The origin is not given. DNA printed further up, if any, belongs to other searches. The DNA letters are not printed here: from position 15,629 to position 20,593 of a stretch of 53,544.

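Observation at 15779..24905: Tandem giant TPR paralogs ending in a shared M48-peptidase-like module with the HExxH positions replaced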

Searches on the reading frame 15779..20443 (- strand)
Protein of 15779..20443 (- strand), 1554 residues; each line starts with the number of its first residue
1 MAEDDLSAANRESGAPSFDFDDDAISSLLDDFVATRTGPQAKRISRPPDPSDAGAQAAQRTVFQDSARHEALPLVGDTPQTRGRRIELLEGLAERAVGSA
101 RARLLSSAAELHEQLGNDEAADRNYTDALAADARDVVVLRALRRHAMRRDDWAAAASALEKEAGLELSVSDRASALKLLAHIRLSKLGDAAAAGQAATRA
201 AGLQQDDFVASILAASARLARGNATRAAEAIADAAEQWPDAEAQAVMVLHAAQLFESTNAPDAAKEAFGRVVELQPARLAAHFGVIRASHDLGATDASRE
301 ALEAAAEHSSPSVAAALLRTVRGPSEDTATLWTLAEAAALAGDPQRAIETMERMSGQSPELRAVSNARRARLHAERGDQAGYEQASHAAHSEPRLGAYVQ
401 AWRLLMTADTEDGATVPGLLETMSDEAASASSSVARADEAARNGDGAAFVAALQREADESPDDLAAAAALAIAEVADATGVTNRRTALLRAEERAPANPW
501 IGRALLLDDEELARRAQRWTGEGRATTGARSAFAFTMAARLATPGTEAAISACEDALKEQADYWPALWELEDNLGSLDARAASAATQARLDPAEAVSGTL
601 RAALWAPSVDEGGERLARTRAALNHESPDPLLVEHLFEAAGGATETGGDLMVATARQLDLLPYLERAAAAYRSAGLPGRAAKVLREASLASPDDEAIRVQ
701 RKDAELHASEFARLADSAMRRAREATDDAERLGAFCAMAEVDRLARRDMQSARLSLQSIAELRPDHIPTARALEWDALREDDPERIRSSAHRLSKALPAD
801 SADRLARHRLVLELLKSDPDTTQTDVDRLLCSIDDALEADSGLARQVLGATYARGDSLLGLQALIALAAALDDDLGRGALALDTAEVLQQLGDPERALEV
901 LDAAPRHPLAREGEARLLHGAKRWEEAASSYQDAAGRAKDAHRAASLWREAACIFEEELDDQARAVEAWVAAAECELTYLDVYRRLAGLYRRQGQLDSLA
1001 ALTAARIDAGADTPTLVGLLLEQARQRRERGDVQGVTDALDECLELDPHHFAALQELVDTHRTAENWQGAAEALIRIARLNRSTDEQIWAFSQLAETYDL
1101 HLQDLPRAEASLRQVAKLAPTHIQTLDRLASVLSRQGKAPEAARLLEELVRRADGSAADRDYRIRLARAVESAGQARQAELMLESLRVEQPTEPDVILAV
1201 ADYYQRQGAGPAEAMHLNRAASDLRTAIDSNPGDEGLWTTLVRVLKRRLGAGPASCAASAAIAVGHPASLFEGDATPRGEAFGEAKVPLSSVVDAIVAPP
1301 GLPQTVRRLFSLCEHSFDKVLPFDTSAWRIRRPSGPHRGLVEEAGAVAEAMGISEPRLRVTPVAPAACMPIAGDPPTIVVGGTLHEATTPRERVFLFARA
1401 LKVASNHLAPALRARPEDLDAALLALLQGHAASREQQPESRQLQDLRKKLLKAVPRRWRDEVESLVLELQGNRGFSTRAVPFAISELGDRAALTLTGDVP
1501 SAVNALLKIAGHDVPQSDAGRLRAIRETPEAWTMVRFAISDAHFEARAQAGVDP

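Call 5: search_protein_families(library=pfam, proteins=[window:15779-20443:-], max_evalue=1)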
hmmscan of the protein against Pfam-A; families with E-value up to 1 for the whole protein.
window:15779-20443:- (1554 aa): 12 families
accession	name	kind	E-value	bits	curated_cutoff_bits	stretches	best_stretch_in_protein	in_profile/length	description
PF25064.1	ARM_TT21_5th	-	9.4e-08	32.8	27.8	1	1102-1163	14-75/117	TT21 fifth ARM repeats domain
PF13431.12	TPR_17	-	1.7e-05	25.2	24.4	0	1114-1142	4-32/34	Tetratricopeptide repeat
PF14559.12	TPR_19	-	4.5e-05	24.1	25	5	1029-1090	3-63/68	Tetratricopeptide repeat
PF07719.23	TPR_2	-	4.9e-05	23.6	27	0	1126-1152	4-30/34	Tetratricopeptide repeat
PF12895.13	ANAPC3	-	8.7e-05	23.2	27.2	1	884-932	29-80/82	Anaphase-promoting complex, cyclosome, subunit 3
PF13181.12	TPR_8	-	0.00013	22.3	25.7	0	250-277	6-33/34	Tetratricopeptide repeat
PF12569.14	NatA_aux_su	-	0.0021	17.5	33.3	1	1054-1153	158-255/515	N-terminal acetyltransferase A, auxiliary subunit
PF13432.12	TPR_16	-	0.0037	18.1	32.7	3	883-939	2-62/65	Tetratricopeptide repeat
PF25058.1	ARM_TT21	-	0.02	15.3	27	1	977-1056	54-133/155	Tetratricopeptide repeat protein 21 ARM repeat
PF13374.12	TPR_10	-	0.039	14.4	27.5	1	1124-1152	3-31/42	Tetratricopeptide repeat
PF13176.12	TPR_7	-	0.085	13.4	27.9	0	1125-1155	1-33/36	Tetratricopeptide repeat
PF13174.12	TPR_6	-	0.59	11.3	26.3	0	1126-1153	3-30/33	Tetratricopeptide repeat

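Call 6: search_protein_families(library=ncbifam, proteins=[window:15779-20443:-], max_evalue=1)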
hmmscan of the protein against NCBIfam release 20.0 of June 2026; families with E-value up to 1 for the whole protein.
window:15779-20443:- (1554 aa): 9 families
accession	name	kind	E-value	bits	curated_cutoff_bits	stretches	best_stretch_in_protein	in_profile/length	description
TIGR02917.1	PEP_TPR_lipo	equivalog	7.6e-17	60.5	312.2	4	1087-1209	498-616/899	XrtA/PEP-CTERM system TPR-repeat protein PrsT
NF040959.1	MamA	equivalog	2.5e-08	33.6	200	2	1105-1220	87-199/204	magnetosome protein MamA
NF008757.0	PRK11788.1-5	equivalog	3.8e-05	23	363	1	961-1215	50-302/388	lipopolysaccharide assembly protein LapB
NF052312.1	T9SS_PorW_SprE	equivalog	0.00034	19.4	250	1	171-278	141-249/716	type IX secretion system periplasmic lipoprotein PorW/SprE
TIGR02795.1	tol_pal_ybgF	equivalog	0.002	18.7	90.1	1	214-278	45-109/119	tol-pal system protein YbgF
TIGR02521.1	type_IV_pilW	equivalog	0.0055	16.3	154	0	1029-1097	147-215/234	type IV pilus biogenesis/stability protein PilW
NF047558.1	TPR_END_plus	domain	0.028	14.4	32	0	332-362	3-33/56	TPR end-of-group domain-containing protein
NF033920.0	C39_PA2778_fam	equivalog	0.43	9.9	150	2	213-307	161-252/255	PA2778 family cysteine peptidase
NF040561.1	PrimPol_Msp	equivalog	0.96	7.9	200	0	227-301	9-81/515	CRISPR-associated primase-polymerase type A1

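Call 90: search_protein_families(library=padloc, proteins=[window:15779-20443:-], max_evalue=0.01)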
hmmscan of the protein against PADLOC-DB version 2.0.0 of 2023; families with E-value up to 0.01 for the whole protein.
window:15779-20443:- (1554 aa): 0 families
